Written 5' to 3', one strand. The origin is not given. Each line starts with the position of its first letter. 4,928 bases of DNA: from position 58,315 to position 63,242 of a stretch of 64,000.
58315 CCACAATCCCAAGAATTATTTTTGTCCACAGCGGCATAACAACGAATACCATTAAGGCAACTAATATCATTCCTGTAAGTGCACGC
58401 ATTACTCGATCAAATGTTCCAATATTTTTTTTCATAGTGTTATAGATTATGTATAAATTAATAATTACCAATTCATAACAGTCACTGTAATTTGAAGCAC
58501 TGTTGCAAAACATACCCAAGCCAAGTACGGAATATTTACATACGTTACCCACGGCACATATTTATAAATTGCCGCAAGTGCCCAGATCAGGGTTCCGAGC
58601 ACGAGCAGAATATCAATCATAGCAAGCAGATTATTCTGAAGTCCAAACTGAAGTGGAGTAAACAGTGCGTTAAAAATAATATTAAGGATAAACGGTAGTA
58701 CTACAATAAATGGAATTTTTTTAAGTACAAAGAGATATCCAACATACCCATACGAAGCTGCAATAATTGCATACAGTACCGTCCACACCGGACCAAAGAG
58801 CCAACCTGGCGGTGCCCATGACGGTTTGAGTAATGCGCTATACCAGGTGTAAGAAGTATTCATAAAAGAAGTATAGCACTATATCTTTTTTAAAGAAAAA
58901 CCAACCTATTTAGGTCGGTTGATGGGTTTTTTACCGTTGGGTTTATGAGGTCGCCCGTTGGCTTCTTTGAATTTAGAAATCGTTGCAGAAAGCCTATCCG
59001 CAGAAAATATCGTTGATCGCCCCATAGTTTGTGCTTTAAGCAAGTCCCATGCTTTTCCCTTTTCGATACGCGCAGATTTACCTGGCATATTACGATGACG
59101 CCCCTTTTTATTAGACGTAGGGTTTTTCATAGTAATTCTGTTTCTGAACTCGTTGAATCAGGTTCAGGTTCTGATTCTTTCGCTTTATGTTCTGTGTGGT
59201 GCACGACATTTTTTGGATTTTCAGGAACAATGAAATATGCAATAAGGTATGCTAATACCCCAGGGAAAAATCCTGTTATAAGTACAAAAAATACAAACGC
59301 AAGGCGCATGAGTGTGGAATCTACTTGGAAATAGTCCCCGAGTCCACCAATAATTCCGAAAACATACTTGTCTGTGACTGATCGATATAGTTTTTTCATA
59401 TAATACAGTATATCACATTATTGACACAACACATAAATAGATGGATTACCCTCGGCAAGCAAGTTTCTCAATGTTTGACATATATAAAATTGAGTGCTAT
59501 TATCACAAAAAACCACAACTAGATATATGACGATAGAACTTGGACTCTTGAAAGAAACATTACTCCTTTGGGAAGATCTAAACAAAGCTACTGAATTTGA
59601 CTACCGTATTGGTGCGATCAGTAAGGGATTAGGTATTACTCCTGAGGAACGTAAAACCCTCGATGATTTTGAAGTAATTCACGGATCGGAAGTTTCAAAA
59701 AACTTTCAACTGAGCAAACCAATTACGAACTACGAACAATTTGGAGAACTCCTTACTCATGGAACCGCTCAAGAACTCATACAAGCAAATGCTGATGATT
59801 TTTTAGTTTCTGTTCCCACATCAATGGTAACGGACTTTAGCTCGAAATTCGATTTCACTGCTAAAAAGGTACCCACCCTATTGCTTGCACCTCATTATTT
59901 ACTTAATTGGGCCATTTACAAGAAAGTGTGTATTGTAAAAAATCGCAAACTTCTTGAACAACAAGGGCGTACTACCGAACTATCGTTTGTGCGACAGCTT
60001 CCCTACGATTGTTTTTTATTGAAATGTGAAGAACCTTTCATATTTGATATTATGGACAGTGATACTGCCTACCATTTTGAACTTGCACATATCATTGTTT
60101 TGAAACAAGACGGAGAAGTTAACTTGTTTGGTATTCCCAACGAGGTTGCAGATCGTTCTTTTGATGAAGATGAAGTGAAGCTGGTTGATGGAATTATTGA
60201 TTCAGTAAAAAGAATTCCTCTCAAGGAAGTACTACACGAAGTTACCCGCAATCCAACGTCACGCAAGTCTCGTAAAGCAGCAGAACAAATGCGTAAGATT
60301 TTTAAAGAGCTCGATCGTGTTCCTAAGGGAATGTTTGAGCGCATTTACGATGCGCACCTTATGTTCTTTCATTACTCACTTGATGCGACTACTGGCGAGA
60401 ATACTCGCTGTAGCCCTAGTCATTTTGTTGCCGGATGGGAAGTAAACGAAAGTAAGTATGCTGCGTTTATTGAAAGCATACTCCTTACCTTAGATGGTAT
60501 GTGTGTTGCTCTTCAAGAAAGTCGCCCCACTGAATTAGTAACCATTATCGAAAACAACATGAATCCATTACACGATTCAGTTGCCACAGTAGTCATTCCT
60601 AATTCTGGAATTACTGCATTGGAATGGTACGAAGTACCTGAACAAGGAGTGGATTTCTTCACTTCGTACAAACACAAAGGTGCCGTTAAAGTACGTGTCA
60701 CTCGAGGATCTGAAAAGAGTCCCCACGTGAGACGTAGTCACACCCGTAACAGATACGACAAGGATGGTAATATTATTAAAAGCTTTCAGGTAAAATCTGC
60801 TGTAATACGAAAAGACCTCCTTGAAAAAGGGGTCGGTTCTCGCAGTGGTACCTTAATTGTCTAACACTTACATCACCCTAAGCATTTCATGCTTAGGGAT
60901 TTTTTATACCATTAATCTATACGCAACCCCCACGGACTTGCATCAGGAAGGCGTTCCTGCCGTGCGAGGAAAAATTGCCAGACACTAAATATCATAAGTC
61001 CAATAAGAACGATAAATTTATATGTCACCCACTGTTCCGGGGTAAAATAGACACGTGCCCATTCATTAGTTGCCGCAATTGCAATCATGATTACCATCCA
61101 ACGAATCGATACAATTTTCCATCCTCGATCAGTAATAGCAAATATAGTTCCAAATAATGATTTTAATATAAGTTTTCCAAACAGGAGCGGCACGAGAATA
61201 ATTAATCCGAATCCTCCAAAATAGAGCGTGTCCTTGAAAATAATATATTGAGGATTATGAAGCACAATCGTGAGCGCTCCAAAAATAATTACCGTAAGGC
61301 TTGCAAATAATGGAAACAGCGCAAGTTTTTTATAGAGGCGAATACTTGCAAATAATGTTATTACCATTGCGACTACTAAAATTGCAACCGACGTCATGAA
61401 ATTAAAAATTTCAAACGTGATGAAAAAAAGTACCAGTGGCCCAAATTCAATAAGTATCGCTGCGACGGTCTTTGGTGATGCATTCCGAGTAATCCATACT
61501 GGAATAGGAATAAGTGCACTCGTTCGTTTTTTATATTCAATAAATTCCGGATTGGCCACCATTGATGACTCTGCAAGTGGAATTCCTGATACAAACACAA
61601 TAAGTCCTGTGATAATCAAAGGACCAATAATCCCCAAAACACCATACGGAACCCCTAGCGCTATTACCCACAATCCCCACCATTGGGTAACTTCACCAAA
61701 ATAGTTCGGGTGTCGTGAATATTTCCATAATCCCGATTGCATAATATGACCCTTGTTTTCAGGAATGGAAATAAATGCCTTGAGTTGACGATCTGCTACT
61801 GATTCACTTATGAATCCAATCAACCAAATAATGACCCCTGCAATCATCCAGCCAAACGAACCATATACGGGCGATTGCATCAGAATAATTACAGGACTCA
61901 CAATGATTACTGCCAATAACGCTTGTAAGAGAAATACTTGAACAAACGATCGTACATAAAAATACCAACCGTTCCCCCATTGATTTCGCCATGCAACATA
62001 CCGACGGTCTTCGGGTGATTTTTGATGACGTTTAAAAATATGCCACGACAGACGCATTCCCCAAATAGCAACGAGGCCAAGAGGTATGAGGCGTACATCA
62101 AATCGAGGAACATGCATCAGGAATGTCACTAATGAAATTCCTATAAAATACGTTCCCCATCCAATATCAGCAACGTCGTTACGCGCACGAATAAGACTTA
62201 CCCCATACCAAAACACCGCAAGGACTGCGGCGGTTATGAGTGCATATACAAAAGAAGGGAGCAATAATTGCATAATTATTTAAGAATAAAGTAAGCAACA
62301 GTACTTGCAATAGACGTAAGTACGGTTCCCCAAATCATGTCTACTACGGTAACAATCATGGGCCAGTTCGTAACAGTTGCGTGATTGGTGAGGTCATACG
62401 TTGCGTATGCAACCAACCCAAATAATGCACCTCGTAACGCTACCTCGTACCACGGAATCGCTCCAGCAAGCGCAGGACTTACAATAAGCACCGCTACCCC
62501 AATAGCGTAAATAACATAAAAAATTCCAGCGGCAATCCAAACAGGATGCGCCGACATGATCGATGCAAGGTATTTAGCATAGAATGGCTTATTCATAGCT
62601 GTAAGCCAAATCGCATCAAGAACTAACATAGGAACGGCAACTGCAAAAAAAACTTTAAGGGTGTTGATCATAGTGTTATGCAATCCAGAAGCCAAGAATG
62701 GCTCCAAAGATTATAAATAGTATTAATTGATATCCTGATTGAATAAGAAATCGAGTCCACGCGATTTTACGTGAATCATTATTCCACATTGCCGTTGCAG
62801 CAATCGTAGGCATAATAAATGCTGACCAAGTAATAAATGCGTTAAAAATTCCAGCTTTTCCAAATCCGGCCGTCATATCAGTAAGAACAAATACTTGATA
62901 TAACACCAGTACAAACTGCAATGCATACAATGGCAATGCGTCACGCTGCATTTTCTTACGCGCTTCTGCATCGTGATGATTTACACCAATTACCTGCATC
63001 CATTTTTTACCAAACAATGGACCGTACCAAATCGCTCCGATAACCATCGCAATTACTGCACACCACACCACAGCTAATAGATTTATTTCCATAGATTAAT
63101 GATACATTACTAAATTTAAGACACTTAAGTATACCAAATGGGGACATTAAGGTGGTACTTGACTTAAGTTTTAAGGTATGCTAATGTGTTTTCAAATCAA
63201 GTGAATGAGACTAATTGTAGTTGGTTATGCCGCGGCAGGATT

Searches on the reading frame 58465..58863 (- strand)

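Call 80: search_protein_families(library=pfam, proteins=[window:58465-58863:-], max_evalue=0.00001)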
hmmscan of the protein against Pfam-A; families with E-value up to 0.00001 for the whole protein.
window:58465-58863:- (132 aa): 1 family
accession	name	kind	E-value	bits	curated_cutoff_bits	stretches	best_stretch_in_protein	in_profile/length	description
PF03073.20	TspO_MBR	-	9.9e-27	93.9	24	1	5-127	21-143/145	TspO/MBR family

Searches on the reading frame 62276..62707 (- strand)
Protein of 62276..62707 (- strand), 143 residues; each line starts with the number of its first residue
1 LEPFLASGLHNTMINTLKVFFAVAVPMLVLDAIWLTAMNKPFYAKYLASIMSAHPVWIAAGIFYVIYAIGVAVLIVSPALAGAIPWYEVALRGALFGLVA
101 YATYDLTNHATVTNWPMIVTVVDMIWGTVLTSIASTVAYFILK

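Call 80: search_protein_families(library=pfam, proteins=[window:62276-62707:-], max_evalue=0.00001)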
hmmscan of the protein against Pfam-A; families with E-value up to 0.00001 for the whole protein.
window:62276-62707:- (143 aa): 1 family
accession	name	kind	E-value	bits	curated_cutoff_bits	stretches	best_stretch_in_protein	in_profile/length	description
PF09945.14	DUF2177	-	2e-36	125.2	26.9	1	17-139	2-123/124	Predicted membrane protein (DUF2177)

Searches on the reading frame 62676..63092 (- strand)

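Call 80: search_protein_families(library=pfam, proteins=[window:62676-63092:-], max_evalue=0.00001)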
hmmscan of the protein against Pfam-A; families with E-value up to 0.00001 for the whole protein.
window:62676-63092:- (138 aa): 1 family
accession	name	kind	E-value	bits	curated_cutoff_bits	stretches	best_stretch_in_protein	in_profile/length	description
PF08570.15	DUF1761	-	1.1e-20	74.5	31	1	6-134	1-123/123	Protein of unknown function (DUF1761)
